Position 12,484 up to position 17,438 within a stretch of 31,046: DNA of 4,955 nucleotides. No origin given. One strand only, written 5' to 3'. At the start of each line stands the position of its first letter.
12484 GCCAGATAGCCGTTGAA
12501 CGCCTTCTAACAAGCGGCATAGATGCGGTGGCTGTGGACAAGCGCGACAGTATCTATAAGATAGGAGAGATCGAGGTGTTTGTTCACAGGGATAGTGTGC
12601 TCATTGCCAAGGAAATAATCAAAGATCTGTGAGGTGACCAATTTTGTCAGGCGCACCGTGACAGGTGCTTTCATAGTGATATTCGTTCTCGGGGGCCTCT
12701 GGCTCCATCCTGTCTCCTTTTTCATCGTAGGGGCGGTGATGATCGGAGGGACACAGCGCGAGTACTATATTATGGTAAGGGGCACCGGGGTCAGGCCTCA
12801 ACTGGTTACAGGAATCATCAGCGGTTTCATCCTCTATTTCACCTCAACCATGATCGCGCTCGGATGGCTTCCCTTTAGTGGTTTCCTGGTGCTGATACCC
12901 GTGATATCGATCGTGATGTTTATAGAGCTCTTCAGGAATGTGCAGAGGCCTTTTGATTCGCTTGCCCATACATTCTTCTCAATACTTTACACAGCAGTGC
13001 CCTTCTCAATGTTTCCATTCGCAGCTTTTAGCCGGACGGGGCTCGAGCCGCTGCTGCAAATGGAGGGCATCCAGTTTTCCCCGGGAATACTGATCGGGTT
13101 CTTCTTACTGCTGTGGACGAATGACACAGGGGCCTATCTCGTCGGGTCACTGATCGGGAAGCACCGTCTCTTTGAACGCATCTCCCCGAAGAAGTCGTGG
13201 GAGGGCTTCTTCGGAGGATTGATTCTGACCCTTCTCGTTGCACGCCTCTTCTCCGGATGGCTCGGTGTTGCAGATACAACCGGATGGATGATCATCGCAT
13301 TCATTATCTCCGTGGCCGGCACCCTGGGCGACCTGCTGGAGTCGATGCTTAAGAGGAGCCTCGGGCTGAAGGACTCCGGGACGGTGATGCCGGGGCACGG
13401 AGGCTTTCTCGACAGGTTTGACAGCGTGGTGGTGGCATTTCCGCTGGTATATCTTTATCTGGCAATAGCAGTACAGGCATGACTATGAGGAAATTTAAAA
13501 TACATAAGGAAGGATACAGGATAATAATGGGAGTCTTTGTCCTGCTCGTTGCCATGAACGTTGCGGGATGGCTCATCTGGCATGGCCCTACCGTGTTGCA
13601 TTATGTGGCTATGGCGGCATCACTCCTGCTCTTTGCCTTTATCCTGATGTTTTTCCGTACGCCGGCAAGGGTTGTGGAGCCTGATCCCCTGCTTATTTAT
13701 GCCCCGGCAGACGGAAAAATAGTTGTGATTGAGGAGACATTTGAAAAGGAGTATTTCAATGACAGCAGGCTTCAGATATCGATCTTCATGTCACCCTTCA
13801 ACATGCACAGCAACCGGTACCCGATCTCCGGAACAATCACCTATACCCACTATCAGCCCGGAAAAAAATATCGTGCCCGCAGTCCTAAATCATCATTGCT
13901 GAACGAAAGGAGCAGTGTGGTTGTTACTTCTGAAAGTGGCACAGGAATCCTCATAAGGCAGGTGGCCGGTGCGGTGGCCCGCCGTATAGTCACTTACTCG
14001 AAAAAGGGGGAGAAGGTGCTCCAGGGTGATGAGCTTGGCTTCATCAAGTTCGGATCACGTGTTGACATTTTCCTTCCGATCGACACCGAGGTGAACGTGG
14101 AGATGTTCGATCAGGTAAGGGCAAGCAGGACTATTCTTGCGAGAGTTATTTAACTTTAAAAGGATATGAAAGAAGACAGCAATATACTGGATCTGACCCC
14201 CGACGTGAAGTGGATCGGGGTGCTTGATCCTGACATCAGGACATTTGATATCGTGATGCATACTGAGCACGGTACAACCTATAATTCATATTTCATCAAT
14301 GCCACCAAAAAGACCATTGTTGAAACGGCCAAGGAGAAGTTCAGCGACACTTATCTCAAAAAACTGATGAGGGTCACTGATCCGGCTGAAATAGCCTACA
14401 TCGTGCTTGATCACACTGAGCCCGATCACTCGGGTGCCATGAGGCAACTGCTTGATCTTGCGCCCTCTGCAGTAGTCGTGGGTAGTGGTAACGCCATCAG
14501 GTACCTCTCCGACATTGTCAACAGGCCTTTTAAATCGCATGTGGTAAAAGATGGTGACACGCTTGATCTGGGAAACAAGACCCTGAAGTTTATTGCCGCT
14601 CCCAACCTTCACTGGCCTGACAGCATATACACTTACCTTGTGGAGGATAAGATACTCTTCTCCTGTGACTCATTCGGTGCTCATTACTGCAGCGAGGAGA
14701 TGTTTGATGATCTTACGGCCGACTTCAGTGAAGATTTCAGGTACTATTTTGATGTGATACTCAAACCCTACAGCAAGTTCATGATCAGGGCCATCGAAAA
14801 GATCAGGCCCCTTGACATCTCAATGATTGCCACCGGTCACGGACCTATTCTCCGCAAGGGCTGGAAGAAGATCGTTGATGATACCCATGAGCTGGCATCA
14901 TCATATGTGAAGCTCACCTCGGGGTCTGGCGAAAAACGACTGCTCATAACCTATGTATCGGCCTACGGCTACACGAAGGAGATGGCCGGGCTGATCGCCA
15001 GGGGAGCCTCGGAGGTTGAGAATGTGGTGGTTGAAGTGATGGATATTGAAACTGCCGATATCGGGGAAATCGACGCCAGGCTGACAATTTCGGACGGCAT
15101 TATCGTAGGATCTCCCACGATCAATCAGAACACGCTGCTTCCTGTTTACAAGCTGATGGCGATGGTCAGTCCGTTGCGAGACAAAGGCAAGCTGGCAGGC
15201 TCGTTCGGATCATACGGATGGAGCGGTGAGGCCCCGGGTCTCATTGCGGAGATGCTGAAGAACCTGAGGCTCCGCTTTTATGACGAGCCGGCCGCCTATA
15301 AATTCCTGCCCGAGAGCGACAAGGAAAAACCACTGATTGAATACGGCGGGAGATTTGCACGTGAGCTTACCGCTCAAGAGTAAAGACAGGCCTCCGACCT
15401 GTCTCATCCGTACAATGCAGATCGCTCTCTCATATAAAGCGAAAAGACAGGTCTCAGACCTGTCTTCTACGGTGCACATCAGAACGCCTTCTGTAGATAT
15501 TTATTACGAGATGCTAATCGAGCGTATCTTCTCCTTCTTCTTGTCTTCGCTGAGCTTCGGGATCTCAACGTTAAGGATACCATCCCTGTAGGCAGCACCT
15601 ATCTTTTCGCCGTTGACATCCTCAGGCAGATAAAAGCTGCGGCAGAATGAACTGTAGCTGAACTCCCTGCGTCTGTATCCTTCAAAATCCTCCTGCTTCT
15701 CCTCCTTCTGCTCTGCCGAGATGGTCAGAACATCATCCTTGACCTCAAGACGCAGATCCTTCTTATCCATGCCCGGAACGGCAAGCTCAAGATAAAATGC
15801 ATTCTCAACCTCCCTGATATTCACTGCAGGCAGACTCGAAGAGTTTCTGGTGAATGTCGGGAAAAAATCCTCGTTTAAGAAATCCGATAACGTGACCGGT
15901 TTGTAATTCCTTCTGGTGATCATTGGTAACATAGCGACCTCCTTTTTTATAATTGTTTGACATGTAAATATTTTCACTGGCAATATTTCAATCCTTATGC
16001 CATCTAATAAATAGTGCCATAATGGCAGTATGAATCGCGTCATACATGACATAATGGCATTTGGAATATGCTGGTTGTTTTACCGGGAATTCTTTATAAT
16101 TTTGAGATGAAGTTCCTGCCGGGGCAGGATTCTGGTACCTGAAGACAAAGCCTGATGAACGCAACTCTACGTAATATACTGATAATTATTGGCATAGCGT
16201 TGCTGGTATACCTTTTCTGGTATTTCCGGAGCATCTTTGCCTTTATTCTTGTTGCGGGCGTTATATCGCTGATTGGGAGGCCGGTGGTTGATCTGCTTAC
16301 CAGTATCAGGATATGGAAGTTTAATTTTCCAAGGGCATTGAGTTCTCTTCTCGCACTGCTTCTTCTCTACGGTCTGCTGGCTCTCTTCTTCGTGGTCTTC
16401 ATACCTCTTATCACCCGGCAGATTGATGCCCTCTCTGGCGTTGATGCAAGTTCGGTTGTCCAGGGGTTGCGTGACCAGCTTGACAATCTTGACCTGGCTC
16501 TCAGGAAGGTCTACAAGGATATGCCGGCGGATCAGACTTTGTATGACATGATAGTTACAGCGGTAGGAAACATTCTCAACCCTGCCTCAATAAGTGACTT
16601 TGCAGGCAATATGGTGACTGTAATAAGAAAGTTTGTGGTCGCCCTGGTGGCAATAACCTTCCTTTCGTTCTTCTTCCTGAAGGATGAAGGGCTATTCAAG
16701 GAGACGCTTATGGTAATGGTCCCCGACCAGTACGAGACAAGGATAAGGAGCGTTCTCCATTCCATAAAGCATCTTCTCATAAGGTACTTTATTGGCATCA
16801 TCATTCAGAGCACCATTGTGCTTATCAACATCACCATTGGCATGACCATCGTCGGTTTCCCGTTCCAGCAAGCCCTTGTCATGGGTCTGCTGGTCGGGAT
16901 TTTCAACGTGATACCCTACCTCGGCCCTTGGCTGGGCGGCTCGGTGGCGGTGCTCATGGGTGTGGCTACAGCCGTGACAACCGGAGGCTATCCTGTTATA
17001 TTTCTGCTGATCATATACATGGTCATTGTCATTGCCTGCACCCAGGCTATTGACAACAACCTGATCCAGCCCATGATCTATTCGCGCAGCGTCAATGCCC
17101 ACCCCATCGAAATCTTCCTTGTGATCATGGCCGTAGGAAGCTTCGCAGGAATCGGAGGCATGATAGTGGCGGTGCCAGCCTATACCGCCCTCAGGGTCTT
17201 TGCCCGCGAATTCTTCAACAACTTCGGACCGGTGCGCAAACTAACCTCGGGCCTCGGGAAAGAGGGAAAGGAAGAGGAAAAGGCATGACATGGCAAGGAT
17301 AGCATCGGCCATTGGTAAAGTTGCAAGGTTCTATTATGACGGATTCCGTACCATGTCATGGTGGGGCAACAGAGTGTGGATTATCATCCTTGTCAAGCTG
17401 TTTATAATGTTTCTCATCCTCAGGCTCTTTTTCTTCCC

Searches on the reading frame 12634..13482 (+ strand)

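Call 77: search_protein_families(library=pfam, proteins=[window:12634-13482:+], max_evalue=0.0001)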
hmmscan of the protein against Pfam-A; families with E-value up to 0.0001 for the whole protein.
window:12634-13482:+ (282 aa): 1 family
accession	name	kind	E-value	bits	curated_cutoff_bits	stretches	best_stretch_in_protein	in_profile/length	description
PF01148.25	CTP_transf_1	-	8.4e-52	177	24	1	6-278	2-263/264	Cytidylyltransferase family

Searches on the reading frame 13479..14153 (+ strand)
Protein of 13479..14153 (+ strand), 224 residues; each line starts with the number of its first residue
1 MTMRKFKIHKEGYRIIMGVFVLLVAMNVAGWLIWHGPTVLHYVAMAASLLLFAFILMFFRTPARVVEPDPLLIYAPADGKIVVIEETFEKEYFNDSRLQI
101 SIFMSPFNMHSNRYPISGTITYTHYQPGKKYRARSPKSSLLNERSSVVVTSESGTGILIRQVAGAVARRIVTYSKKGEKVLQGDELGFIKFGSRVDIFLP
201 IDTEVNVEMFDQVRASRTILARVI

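Call 77: search_protein_families(library=pfam, proteins=[window:13479-14153:+], max_evalue=0.0001)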
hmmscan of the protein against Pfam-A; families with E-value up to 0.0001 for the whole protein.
window:13479-14153:+ (224 aa): 1 family
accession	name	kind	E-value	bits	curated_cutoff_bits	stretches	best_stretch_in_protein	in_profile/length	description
PF02666.20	PS_Dcarbxylase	-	5.8e-41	140.8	22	1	52-220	2-197/198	Phosphatidylserine decarboxylase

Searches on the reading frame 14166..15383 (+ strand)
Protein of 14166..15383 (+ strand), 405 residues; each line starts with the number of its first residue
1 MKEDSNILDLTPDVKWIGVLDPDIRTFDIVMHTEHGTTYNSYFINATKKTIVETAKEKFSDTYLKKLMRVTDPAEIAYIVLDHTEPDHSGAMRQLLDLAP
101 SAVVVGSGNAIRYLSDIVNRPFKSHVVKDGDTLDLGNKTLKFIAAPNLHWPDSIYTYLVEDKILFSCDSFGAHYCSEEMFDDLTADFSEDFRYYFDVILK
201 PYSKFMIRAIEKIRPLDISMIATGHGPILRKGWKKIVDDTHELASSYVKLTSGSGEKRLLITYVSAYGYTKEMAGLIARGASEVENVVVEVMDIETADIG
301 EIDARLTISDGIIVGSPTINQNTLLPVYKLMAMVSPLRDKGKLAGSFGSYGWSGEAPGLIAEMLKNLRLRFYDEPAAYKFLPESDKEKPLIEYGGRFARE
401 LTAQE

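Call 77: search_protein_families(library=pfam, proteins=[window:14166-15383:+], max_evalue=0.0001)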
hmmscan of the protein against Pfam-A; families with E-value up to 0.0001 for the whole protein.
window:14166-15383:+ (405 aa): 3 families
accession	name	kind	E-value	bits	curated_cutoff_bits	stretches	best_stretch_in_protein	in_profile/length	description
PF19583.5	ODP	-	2.1e-21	77.1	27.2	1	40-226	4-194/194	ODP family beta lactamase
PF00258.30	Flavodoxin_1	-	3.1e-10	40.8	25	1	261-387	1-136/143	Flavodoxin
PF00753.33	Lactamase_B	-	1.3e-05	25.7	22.7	1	70-225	38-196/196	Metallo-beta-lactamase superfamily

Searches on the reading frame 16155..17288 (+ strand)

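Call 6: search_protein_families(library=pfam, proteins=[window:16155-17288:+], max_evalue=0.001)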
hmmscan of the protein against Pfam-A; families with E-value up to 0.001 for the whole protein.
window:16155-17288:+ (377 aa): 1 family
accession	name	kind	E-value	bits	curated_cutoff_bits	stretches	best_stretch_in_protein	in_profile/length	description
PF01594.21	AI-2E_transport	-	1e-43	150.2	34.3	1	9-351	2-324/327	AI-2E family transporter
